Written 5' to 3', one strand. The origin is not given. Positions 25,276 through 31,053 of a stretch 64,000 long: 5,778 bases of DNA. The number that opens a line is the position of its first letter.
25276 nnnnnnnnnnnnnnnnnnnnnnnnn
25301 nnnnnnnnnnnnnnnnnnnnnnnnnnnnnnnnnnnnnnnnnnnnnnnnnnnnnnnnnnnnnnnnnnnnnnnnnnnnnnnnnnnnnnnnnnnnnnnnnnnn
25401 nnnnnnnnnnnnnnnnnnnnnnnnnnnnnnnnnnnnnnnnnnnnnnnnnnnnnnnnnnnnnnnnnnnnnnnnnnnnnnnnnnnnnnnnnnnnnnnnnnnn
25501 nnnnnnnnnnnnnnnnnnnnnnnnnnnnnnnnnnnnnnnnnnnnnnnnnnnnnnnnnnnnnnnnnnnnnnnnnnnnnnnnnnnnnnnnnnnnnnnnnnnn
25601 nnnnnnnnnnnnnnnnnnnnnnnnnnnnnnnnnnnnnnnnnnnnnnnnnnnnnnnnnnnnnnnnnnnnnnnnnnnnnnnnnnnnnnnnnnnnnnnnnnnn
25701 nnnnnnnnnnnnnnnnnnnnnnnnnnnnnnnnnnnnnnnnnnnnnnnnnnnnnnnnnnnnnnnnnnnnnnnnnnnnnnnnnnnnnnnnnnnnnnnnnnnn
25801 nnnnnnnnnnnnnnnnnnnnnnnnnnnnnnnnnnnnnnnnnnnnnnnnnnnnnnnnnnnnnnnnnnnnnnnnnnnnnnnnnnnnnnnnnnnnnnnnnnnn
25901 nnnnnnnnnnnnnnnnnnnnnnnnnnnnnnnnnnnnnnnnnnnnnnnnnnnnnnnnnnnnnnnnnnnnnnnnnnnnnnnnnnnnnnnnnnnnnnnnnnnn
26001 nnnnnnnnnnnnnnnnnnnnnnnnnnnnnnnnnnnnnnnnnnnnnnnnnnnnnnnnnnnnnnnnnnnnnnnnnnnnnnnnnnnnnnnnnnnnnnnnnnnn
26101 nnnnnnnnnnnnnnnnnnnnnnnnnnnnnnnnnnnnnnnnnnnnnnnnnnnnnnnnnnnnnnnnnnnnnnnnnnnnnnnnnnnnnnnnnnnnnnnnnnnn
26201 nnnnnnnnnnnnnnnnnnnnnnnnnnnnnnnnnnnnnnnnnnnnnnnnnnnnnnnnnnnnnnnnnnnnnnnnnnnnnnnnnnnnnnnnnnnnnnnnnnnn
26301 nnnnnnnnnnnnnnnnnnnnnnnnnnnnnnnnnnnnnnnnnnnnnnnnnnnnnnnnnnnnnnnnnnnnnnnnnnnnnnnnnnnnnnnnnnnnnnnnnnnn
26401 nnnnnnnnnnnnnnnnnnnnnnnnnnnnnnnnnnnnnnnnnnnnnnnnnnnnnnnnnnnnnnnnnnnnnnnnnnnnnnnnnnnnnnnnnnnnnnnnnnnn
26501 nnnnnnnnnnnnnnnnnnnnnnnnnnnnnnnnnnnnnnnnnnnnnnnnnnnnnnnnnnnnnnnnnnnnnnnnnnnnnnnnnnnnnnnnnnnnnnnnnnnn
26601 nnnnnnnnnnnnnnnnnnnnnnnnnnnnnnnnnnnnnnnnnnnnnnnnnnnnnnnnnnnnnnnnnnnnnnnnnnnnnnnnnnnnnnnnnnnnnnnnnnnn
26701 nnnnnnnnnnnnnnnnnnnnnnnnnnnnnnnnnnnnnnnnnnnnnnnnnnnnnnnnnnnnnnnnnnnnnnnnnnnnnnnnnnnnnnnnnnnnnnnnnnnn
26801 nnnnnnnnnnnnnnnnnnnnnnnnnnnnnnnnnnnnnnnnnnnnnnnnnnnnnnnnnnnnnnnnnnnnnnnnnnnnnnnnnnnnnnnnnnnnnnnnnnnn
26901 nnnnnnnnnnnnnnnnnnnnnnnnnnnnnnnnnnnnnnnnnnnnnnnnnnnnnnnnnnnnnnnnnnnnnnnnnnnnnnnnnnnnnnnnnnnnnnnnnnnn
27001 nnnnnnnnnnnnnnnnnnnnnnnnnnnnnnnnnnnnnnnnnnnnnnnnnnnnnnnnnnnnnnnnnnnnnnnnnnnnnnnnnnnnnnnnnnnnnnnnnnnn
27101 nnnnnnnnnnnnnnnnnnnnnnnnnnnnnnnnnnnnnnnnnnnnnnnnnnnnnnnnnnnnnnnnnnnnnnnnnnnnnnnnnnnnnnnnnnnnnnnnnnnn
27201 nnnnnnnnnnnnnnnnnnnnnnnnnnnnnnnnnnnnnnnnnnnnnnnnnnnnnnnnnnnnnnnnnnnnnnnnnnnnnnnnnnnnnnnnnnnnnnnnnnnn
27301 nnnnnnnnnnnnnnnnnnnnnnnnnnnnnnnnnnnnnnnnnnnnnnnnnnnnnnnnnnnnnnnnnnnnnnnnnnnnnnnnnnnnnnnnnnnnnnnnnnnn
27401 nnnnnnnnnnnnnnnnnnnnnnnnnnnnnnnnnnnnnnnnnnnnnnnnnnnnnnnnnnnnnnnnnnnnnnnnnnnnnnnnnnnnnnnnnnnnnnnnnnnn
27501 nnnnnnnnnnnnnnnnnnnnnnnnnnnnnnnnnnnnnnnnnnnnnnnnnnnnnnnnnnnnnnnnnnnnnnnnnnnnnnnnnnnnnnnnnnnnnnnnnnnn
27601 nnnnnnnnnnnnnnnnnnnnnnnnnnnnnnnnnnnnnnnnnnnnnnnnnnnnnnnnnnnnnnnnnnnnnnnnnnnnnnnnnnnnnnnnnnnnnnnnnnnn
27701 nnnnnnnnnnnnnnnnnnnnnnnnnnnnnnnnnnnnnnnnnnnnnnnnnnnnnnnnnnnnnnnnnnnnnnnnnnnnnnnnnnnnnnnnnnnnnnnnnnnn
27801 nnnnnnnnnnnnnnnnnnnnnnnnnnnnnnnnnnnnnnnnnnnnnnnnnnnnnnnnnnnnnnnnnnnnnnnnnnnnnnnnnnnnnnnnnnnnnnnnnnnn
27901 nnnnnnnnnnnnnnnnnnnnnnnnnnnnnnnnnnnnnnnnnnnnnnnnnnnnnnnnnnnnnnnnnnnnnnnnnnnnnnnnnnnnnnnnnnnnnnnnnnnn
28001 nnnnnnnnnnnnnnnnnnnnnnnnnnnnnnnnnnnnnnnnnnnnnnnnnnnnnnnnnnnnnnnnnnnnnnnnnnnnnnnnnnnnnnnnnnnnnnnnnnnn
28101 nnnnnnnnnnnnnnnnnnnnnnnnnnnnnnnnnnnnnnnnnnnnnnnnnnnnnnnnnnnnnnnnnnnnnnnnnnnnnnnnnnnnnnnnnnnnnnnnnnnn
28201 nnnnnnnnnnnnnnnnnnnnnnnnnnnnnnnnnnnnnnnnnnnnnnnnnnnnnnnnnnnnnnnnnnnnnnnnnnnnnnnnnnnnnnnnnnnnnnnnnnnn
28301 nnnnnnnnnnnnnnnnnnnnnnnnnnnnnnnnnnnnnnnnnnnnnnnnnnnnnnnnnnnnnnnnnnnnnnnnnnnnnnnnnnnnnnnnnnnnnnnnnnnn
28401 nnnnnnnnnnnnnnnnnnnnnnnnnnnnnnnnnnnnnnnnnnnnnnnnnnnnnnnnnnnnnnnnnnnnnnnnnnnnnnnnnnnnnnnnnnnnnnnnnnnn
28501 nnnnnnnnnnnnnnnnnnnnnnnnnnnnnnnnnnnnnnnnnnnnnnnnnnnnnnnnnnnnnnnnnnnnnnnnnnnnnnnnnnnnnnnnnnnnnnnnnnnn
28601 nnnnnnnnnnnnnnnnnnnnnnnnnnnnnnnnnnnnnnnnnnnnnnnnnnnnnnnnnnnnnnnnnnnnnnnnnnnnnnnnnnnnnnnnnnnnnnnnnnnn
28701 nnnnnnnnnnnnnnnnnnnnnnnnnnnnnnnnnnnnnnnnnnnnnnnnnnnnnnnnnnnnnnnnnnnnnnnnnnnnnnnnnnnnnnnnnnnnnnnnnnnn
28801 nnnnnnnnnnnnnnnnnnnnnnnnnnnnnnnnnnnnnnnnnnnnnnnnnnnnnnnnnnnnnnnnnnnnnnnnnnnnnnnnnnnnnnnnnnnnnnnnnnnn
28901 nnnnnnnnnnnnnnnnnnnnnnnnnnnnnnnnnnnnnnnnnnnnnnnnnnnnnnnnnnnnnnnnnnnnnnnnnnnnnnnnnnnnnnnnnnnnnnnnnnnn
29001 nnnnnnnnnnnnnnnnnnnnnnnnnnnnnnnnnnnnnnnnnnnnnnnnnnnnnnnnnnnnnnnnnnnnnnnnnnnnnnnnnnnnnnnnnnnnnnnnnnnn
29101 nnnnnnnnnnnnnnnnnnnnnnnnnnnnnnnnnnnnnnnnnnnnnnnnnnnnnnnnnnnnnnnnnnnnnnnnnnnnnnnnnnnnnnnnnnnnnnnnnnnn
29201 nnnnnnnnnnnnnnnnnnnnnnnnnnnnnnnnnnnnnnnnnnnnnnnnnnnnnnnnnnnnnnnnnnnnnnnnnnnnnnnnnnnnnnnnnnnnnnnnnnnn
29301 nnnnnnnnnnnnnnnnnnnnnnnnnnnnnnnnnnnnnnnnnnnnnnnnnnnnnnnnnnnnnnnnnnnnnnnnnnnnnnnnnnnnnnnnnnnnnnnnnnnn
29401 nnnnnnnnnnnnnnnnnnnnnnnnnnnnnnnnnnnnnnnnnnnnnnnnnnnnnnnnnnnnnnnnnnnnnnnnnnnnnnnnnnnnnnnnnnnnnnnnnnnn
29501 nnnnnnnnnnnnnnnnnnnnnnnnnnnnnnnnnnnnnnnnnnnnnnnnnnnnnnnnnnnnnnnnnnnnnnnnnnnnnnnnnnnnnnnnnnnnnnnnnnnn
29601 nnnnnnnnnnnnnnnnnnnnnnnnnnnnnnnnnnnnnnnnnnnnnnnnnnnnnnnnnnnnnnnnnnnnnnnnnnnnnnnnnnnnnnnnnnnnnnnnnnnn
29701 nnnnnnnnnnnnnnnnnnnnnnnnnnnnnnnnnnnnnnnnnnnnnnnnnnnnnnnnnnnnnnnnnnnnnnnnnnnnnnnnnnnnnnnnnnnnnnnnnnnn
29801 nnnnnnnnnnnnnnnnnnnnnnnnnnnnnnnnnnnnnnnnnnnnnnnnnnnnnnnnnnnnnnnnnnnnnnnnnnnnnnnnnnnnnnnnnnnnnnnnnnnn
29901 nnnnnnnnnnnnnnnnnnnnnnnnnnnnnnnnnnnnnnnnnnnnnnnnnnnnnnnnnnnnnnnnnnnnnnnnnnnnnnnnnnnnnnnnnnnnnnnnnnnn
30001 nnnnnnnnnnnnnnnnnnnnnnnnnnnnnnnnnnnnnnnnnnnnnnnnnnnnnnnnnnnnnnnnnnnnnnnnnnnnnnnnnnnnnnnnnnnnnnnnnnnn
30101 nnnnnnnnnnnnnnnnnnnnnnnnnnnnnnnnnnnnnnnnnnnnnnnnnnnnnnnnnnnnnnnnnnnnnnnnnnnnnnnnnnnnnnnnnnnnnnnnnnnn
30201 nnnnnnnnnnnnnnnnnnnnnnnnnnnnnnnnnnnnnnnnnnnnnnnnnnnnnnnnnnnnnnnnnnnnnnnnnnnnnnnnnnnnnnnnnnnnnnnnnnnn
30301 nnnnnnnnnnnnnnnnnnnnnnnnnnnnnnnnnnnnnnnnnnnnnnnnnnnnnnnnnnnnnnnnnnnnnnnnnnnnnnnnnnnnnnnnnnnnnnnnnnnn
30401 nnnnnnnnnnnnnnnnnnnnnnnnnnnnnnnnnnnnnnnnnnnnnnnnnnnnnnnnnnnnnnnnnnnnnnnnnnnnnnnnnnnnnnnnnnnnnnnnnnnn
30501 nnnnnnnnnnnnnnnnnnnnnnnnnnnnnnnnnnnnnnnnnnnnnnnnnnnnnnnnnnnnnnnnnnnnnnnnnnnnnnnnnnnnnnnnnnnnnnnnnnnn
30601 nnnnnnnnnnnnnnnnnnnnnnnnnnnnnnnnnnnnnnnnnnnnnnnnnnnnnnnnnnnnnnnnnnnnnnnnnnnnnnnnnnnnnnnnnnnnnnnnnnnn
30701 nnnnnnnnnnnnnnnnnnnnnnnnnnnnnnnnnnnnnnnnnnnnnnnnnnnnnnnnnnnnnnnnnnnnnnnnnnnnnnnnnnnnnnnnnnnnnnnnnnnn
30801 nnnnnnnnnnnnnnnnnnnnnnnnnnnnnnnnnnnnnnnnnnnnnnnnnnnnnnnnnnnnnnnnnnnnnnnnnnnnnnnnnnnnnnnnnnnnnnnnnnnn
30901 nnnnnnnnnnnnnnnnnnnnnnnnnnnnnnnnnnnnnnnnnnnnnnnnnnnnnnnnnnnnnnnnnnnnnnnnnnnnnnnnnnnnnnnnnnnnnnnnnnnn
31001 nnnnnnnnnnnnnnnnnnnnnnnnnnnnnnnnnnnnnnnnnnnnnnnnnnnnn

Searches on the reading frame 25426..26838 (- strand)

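Call 76: search_protein_families(library=pfam, proteins=[window:25426-26838:-], max_evalue=0.0001)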
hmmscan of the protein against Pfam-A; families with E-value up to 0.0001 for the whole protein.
window:25426-26838:- (470 aa): 1 family
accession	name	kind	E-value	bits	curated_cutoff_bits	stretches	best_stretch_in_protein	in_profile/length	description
PF03781.23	FGE-sulfatase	-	1e-14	55.3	23.3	1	328-467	81-255/255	Sulfatase-modifying factor enzyme 1-like domain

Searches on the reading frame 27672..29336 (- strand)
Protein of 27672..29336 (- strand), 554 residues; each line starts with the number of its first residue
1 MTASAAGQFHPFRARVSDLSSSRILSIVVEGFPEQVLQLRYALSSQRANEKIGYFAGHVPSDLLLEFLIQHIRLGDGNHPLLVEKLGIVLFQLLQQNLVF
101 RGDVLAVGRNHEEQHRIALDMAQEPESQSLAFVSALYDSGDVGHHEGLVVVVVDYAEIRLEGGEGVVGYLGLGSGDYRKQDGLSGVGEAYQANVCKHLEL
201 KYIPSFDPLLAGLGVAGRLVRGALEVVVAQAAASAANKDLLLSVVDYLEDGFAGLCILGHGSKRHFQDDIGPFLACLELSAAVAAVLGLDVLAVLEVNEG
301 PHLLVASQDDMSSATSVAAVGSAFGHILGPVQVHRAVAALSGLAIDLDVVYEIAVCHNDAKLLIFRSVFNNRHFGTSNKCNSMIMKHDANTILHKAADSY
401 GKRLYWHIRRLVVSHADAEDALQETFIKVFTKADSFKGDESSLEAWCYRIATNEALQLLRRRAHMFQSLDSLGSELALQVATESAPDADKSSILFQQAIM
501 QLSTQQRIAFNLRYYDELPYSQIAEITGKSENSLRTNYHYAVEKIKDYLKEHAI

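Call 9: search_protein_families(library=pfam, proteins=[window:27672-29336:-], max_evalue=0.001)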
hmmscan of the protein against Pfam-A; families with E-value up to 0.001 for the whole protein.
window:27672-29336:- (554 aa): 3 families
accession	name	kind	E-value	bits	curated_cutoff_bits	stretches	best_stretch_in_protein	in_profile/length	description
PF04542.20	Sigma70_r2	-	2.3e-15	56.6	24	1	398-463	3-69/71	Sigma-70 region 2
PF08281.18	Sigma70_r4_2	-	2.9e-13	49.7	25.7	1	494-544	3-53/54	Sigma-70, region 4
PF04545.22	Sigma70_r4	-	2.7e-07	30.4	24.1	1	498-546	1-49/50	Sigma-70, region 4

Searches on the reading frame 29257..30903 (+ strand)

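Call 9: search_protein_families(library=pfam, proteins=[window:29257-30903:+], max_evalue=0.001)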
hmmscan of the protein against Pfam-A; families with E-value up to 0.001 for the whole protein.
window:29257-30903:+ (548 aa): 5 families
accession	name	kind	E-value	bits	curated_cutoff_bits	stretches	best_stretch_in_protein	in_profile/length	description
PF21948.1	LplA-B_cat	-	9.6e-67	225.2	27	1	233-427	1-198/200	Lipoyl protein ligase A/B catalytic domain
PF01569.27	PAP2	-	7.1e-22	78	27.2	1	60-176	2-124/130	PAP2 superfamily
PF10437.14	Lip_prot_lig_C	-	1.5e-17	63.8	24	1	463-547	1-85/85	Bacterial lipoate protein ligase C-terminus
PF14378.12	PAP2_3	-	9.7e-08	32.5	27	1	4-170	3-188/190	PAP2 superfamily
PF03099.24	BPL_LplA_LipB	-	1.9e-05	25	21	1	269-372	11-128/133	Biotin/lipoate A/B protein ligase family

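Call 44: search_protein_families(library=ncbifam, proteins=[window:29257-30903:+], max_evalue=0.001)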
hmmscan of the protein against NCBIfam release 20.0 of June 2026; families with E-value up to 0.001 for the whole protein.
window:29257-30903:+ (548 aa): 7 families
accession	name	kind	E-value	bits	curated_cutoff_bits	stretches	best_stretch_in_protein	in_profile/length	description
TIGR00545.2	lipoyltrans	equivalog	1.3e-109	366.1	280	1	224-548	1-328/328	lipoate--protein ligase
NF053790.1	LplA_LipA_fuse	exception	9.3e-77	259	800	1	234-548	15-325/606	bifunctional lipoate--protein ligase/lipoyl synthase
NF053750.1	LplA_large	exception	6.7e-29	101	480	1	259-460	40-246/248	lipoate-protein ligase large subunit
NF053751.1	LplAB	exception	1e-27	97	550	1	239-459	115-344/348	lipoate-protein ligase LplAB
NF047884.1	UdeprDiPSep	equivalog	3.3e-17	63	250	1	19-173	37-183/188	undecaprenyl-diphosphatase SepP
NF008813.0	PRK11837.1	equivalog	9.5e-08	32.2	229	1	25-168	25-163/202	undecaprenyl-diphosphate phosphatase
NF007975.0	PRK10699.1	equivalog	1.5e-05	24.5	261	1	108-173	158-226/254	phosphatidylglycerophosphatase B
